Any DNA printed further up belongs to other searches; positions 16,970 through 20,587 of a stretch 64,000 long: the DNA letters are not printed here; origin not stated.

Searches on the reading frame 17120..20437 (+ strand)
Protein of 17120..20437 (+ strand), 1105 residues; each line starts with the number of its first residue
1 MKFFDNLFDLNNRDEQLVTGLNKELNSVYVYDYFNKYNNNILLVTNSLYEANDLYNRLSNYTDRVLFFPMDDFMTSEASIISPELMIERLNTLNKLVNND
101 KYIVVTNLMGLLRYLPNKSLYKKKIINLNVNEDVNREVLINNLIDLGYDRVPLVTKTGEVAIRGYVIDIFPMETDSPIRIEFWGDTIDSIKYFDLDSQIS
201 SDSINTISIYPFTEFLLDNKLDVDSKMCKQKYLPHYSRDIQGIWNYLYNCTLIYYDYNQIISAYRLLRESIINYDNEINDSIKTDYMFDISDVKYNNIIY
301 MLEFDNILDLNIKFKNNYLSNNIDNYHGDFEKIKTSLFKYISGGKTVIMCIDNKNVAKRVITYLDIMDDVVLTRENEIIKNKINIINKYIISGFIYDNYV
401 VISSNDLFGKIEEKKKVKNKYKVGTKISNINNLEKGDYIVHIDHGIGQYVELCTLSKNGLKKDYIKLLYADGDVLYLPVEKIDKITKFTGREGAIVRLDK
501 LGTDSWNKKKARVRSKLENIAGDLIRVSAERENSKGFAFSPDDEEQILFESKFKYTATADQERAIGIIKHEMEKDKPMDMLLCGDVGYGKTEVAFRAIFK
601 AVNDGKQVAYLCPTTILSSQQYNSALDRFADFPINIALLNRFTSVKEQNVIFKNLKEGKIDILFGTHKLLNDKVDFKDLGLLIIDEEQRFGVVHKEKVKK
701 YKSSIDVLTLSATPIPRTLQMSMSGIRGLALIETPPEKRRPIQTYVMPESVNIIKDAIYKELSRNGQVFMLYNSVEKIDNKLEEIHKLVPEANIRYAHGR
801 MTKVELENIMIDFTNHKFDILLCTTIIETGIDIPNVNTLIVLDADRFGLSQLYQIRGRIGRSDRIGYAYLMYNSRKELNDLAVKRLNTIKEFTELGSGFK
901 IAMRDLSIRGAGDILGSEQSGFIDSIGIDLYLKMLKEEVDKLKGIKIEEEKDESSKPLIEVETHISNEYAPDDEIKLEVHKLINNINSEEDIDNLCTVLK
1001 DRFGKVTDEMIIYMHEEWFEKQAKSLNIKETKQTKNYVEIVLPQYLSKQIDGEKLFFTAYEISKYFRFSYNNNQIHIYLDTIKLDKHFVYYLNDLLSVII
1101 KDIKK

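Call 60: search_protein_families(library=pfam, proteins=[window:17120-20437:+])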
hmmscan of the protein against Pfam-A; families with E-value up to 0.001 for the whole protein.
window:17120-20437:+ (1105 aa): 5 families
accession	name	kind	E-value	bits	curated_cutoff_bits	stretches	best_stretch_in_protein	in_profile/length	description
PF00270.35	DEAD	-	2.4e-25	89.6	26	1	558-720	1-165/167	DEAD/DEAH box helicase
PF17757.6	UvrB_inter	-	3.6e-25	88.3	22.9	1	126-215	1-91/91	UvrB interaction domain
PF00271.37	Helicase_C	-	7.9e-25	87.7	23.5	1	755-862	7-109/110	Helicase conserved C-terminal domain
PF02559.22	CarD_TRCF_RID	-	3.1e-18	66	23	1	433-488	1-56/57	CarD-like/TRCF RID domain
PF03461.20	TRCF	-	2.3e-11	44.3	25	1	960-1045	2-87/95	TRCF domain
